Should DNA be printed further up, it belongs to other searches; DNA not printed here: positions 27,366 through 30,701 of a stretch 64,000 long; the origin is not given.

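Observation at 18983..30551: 11.5-kb type-IX-secretion cargo island: C10 cysteine protease, BspA-type LRR protein, internalin-like LRR protein, Lys-C-like serine protease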

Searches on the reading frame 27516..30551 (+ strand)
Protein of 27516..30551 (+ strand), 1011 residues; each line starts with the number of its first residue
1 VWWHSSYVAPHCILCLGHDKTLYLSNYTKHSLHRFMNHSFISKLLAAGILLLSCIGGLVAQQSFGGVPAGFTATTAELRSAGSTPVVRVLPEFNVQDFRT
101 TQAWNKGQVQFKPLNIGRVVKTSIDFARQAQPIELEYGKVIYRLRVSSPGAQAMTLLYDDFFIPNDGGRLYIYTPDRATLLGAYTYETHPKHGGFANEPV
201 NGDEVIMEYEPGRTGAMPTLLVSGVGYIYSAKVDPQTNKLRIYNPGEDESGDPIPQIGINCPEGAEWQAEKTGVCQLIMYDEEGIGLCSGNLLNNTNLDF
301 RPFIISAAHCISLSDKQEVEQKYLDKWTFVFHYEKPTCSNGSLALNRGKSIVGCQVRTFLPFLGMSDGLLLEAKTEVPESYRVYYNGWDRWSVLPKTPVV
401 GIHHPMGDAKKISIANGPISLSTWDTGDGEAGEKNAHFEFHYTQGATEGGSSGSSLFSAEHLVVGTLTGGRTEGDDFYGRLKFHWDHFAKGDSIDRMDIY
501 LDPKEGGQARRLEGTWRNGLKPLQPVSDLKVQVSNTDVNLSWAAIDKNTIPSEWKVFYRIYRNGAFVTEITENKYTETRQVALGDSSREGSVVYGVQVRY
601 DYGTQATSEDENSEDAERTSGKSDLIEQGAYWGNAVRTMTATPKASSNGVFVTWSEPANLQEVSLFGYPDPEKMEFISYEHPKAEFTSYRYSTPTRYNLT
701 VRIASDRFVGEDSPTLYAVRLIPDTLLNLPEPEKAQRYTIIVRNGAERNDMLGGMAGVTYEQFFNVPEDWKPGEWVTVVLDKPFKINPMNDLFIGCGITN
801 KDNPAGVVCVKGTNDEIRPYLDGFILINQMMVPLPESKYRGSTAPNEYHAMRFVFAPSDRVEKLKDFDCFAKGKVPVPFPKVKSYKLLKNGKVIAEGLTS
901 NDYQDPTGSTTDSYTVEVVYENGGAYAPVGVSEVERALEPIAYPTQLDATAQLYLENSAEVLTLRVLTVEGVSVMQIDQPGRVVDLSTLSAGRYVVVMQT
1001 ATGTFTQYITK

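Call 4: search_protein_families(library=pfam, proteins=[window:27516-30551:+], max_evalue=0.01)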
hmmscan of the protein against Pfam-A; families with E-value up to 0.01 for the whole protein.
window:27516-30551:+ (1011 aa): 2 families
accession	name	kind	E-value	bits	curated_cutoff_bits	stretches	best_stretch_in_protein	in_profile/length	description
PF18370.7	RGI_lyase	-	0.00013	22.7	27.8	0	884-922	34-74/86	Rhamnogalacturonan I lyases beta-sheet domain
PF13365.12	Trypsin_2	-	0.001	20.3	27.6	0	396-465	80-143/144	Trypsin-like peptidase domain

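Call 5: search_protein_families(library=ncbifam, proteins=[window:27516-30551:+], max_evalue=0.01)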
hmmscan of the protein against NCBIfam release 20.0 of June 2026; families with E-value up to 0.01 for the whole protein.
window:27516-30551:+ (1011 aa): 1 family
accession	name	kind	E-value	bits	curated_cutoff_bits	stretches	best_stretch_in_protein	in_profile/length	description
TIGR04183.1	Por_Secre_tail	domain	0.0042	17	23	0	943-1007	2-67/72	T9SS type A sorting domain-containing protein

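Call 13: search_solved_structures(query=window:27516-30551:+, max_evalue=1, show_alignments=3)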
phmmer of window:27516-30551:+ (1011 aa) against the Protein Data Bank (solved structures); distinct sequences matched with E-value up to 1: 5.
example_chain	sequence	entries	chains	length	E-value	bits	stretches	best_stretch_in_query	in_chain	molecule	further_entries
1arb_A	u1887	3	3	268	2e-18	68.8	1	257-513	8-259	ACHROMOBACTER PROTEASE I | Protease 1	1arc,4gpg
4nsy_A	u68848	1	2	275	3.2e-18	68.1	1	257-514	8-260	Lysyl endopeptidase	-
4nsv_A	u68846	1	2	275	4.1e-18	67.8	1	257-514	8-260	Lysyl endopeptidase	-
9omd_A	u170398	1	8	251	1.8e-11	45.8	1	282-479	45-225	Lysyl endopeptidase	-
6m4g_C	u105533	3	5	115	0.8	10.5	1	929-973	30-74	Histone H2A-Bbd type 2/3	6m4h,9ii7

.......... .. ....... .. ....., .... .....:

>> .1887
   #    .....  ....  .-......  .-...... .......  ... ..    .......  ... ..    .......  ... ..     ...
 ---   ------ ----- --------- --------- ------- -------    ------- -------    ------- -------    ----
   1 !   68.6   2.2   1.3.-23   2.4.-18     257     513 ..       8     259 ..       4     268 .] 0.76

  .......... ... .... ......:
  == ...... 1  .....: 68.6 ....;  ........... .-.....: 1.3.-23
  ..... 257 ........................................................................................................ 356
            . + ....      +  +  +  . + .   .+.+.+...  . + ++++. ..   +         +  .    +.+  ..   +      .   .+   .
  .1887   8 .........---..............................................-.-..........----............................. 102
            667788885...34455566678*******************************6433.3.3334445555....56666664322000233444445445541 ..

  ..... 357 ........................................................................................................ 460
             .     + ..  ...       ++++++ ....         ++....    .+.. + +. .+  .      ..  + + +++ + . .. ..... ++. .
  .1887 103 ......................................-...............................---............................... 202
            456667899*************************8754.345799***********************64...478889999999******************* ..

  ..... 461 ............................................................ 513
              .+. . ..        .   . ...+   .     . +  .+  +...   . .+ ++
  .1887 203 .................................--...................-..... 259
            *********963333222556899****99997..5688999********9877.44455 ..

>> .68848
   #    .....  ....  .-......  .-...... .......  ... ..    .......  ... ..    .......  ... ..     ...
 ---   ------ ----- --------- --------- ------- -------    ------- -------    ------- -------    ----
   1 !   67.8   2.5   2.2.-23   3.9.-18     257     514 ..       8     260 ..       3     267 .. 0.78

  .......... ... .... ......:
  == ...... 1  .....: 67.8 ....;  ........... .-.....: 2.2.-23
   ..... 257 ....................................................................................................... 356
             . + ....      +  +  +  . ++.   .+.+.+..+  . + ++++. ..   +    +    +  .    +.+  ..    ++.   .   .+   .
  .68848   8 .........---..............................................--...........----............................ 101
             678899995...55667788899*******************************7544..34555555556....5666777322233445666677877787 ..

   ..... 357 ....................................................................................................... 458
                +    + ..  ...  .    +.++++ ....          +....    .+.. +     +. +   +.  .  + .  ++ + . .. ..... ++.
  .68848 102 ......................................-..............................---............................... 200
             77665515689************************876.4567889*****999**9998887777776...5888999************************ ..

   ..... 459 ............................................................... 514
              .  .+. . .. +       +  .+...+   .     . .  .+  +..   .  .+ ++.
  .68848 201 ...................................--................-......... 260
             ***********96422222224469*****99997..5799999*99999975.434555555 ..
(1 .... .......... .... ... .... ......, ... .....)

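Call 14: find_homologous_proteins(query=window:27516-30551:+)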
Query window:27516-30551:+ (1011 aa): 956 proteins with E <= 0.001 among 8000 candidates; the best 120 are listed.
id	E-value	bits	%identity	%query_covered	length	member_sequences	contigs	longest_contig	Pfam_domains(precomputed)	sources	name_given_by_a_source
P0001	0.0e+0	2247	99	97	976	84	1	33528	-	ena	-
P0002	0.0e+0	1981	85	97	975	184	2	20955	-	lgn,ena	-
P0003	0.0e+0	1930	83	97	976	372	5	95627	-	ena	-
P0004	0.0e+0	1792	78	97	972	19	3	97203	-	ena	-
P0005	0.0e+0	1588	69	97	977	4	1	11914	PF18370.8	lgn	-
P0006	0.0e+0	1084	51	94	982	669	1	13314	PF18370.8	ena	-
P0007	0.0e+0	1077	52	96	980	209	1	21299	-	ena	-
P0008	0.0e+0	1044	49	99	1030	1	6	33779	PF18962.8,PF18370.8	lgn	-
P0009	0.0e+0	1032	49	97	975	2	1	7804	PF13365.13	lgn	-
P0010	9.6e-295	999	47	97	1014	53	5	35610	PF13365.13,PF18962.8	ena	-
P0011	2.6e-236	805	42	97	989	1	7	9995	PF13365.13,PF18370.8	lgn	-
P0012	4.9e-230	784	43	96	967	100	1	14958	PF13365.13,PF00089.33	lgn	-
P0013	3.5e-229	782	42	96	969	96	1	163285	PF18370.8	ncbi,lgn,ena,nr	nr:T9SS type A sorting domain-containing protein [uncultured Porphyromonas sp.]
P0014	2.3e-226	772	41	96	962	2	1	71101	PF18962.8,PF18370.8,PF00089.33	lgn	-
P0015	4.7e-224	765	41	97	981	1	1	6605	PF18370.8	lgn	-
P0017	1.0e-221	757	41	97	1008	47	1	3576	PF13365.13,PF18962.8,PF00089.33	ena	-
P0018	2.0e-221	756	42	97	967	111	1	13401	PF18962.8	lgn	-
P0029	5.3e-212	725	40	96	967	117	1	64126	PF18962.8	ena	-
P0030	1.7e-209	716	39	96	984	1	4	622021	PF18962.8,PF18370.8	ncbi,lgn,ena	-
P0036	4.7e-201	688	38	97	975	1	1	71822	PF18962.8,PF18370.8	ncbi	-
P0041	4.7e-174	599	37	97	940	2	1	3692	PF18962.8,PF18370.8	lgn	-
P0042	4.9e-173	596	37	96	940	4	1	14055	PF18962.8,PF18370.8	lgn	-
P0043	1.0e-171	591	37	96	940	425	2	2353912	PF18962.8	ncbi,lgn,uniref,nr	ncbi:T9SS type A sorting domain-containing protein [Porphyromonas gingivalis]|uniref:T9SS type A sor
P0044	3.1e-170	586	37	94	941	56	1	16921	PF18962.8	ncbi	-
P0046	4.1e-168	579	36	94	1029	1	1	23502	PF13365.13,PF18962.8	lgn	-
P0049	5.4e-165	569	35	96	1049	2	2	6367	PF13365.13,PF18962.8,PF00089.33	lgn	-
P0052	4.7e-161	556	34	94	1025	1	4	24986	PF13365.13,PF18962.8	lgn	-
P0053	1.1e-158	548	34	94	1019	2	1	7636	PF18962.8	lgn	-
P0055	5.8e-153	529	35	96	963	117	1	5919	PF18962.8,PF18370.8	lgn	-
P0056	2.5e-151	524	34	94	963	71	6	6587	PF18962.8,PF18370.8,PF00089.33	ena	-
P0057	1.9e-150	521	34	97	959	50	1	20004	PF18962.8,PF18370.8,PF00089.33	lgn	-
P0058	7.9e-150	519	35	94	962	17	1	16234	PF18962.8,PF18370.8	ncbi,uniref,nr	ncbi:MAG: T9SS type A sorting domain-containing protein [Porphyromonas sp.]|uniref:T9SS type A sorti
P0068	5.0e-148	513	34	97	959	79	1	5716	PF18962.8,PF18370.8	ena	-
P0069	1.3e-147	511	34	94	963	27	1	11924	PF18962.8,PF18370.8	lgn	-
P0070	5.6e-147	509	34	94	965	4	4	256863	PF18962.8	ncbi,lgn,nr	ncbi:MAG: T9SS type A sorting domain-containing protein [Porphyromonas sp.]|nr:T9SS type A sorting d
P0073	3.6e-145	503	35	94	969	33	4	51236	PF18962.8,PF18370.8,PF00089.33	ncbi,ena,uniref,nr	ncbi:T9SS type A sorting domain-containing protein [uncultured Porphyromonas sp.]|uniref:T9SS type A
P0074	3.8e-145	503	33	94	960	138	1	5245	PF18962.8,PF18370.8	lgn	-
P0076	1.6e-142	495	35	95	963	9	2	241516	PF18962.8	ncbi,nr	ncbi:T9SS type A sorting domain-containing protein [Porphyromonas crevioricanis]|nr:T9SS type A sort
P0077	3.3e-142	494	34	97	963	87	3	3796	PF18962.8,PF18370.8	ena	-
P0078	3.6e-142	493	34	96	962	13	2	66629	PF18962.8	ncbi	-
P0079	7.1e-142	492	33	96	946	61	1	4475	PF18962.8,PF18370.8,PF00089.33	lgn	-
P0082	4.2e-141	490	34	94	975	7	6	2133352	PF18962.8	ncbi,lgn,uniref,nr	ncbi:Protease 1 precursor [Porphyromonas crevioricanis]|uniref:Protease 1 n=1 Tax=Porphyromonas crev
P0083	1.1e-140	489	33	96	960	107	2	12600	PF18962.8,PF18370.8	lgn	-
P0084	1.4e-140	488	33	97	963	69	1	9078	PF13365.13,PF18962.8,PF18370.8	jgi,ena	-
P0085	4.0e-139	483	34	96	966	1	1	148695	PF18962.8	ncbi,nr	ncbi:MAG: T9SS type A sorting domain-containing protein [Porphyromonas sp.]|nr:T9SS type A sorting d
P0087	9.9e-139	482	33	94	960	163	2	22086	PF18962.8,PF00089.33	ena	-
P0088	2.1e-138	481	34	95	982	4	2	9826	PF18962.8,PF18370.8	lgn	-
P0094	3.6e-137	477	33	97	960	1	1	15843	PF18962.8,PF18370.8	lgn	-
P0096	7.7e-137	476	32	97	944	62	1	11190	PF18962.8,PF18370.8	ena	-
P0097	9.6e-137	475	34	96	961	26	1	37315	PF18962.8,PF18370.8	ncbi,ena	-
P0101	2.1e-135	471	34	96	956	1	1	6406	PF18962.8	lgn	-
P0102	2.3e-135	471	34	96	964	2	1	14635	PF18962.8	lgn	-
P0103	5.3e-135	470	32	96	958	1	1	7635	PF18962.8,PF18370.8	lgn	-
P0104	1.0e-134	469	33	96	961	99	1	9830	PF18962.8,PF18370.8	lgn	-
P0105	2.1e-134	468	33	97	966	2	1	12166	PF18962.8,PF18370.8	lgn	-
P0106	2.5e-133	464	32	96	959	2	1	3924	PF18962.8,PF18370.8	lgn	-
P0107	5.7e-133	463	42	52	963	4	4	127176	PF18962.8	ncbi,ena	-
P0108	8.2e-132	459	32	96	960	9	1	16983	PF18962.8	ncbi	-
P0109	9.0e-132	459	33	96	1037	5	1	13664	PF18962.8,PF18370.8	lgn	-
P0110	1.3e-131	458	33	87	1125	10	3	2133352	PF18962.8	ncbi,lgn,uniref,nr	ncbi:Protease 1 precursor [Porphyromonas crevioricanis]|uniref:Protease 1 n=2 Tax=Porphyromonas crev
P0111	1.5e-131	458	33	94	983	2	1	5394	PF18962.8,PF18370.8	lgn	-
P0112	5.0e-131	457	32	97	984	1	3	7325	PF18962.8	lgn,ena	-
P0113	7.8e-131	456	32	96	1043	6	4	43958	PF18962.8,PF18370.8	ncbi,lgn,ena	-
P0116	3.6e-129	450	34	87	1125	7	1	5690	PF18962.8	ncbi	-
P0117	7.9e-129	449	32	95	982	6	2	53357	PF18962.8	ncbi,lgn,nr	ncbi:MAG: T9SS type A sorting domain-containing protein [Porphyromonas sp.]|nr:T9SS type A sorting d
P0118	1.6e-126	442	32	91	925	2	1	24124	PF18962.8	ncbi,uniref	ncbi:T9SS type A sorting domain-containing protein [Falsiporphyromonas endometrii]|uniref:T9SS type 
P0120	2.3e-115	405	32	87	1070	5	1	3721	PF18962.8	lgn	-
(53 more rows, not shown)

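Call 17: find_related_loci(query=A1, collection=genome_contigs, flank=10000)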
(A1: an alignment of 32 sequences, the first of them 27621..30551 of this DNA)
Query A1 (976 aa) in genome_contigs; peptide patterns used: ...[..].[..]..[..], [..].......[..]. (x = any residue, [..] = any of these).
86 stretches matched a pattern; 80 encode a relative of the query (tblastn E <= 1e-3); 76 distinct loci.
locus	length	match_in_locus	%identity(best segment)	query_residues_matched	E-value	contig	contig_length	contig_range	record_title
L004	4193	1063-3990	98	1-976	0e+0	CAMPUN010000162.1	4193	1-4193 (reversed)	MAG TPA_asm: uncultured Porphyromonas sp. isolate SRR16916877_bin.22_metaWRAP_v1.3_MAG genome assembly, contig: ERZ11466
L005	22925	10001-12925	86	1-976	0e+0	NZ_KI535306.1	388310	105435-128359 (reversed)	Porphyromonas uenonis DSM 23387 = JCM 13868 strain DSM 23387 L215DRAFT_scaffold00001.1, whole genome shotgun sequence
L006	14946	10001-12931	86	1-976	0e+0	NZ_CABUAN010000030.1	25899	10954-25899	MAG: uncultured Porphyromonas sp. isolate MGYG-HGUT-03837, whole genome shotgun sequence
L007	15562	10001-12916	78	1-976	0e+0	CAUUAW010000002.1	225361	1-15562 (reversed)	MAG TPA_asm: uncultured Porphyromonas sp. isolate SRR17738110_bin.11_MetaWRAP_v1.3_MAG genome assembly, contig: ERZ14211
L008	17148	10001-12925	84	1-976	0e+0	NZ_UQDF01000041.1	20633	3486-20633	Uncultured Porphyromonas sp. isolate UMGS166, whole genome shotgun sequence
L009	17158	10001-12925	85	1-976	0e+0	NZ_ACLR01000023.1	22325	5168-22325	Porphyromonas uenonis 60-3 ctg1118640599619, whole genome shotgun sequence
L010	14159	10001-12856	52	25-975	0e+0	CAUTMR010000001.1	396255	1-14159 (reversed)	MAG TPA_asm: uncultured Porphyromonas sp. isolate ERR10228831_bin.2_MetaWRAP_v1.3_MAG genome assembly, contig: ERZ216596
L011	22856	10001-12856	52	25-975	0e+0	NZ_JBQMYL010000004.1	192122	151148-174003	MAG: Porphyromonas endodontalis isolate A4_bin.30 NODE_14_length_192122_cov_7.905142, whole genome shotgun sequence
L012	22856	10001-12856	51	25-975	0e+0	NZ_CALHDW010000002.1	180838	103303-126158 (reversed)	MAG: uncultured Porphyromonas sp. isolate ERR589728_bin.20_CONCOCT_v1.1_MAG ERZ773180.17, whole genome shotgun sequence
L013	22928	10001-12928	47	1-976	0e+0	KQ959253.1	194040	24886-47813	Bacteroidales bacterium KA00251 genomic scaffold Scaffold65, whole genome shotgun sequence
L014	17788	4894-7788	52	10-976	0e+0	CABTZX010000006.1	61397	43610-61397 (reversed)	MAG TPA_asm: uncultured Bacteroidales bacterium isolate MGYG-HGUT-03813 genome assembly, contig: GUT_GENOME244379_6, who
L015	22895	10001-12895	42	1-976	0e+0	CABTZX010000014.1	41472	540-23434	MAG TPA_asm: uncultured Bacteroidales bacterium isolate MGYG-HGUT-03813 genome assembly, contig: GUT_GENOME244379_14, wh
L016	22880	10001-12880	42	2-976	0e+0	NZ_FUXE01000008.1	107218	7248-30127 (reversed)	Porphyromonas circumdentaria strain ATCC 51356, whole genome shotgun sequence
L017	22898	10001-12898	42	2-976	0e+0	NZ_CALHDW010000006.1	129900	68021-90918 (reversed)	MAG: uncultured Porphyromonas sp. isolate ERR589728_bin.20_CONCOCT_v1.1_MAG ERZ773180.35, whole genome shotgun sequence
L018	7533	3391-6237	41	7-976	0e+0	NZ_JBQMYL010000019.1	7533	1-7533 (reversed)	MAG: Porphyromonas endodontalis isolate A4_bin.30 NODE_1502_length_7533_cov_12.724525, whole genome shotgun sequence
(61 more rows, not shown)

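Call 27: find_encoding_contigs(protein=P0001, flank=10000, max_places=6)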
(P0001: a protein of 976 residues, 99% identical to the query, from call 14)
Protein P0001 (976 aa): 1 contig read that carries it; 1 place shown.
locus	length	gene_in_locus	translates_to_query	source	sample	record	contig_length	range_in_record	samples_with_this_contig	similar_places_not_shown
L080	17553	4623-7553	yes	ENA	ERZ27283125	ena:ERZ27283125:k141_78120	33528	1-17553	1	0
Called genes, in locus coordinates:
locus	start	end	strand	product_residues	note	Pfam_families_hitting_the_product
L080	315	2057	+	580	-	PF13306:LRR_5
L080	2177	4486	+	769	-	PF12799:LRR_4 (faint), PF23952:LRR_EndoS (faint), PF13855:LRR_8 (faint), PF00560:LRR_1 (faint), PF18962:Por_Secre_tail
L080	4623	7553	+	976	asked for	-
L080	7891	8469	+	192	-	PF00677:Lum_binding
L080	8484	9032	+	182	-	PF00881:Nitroreductase, PF14512:TM1586_NiRdase (weak)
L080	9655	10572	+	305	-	-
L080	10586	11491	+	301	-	-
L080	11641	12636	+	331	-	PF08885:GSCFA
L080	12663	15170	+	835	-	PF01225:Mur_ligase (weak), PF08245:Mur_ligase_M, PF01168:Ala_racemase_N, PF00842:Ala_racemase_C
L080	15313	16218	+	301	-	PF07837:FTCD_N, PF02971:FTCD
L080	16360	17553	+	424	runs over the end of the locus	PF07969:Amidohydro_3, PF01979:Amidohydro_1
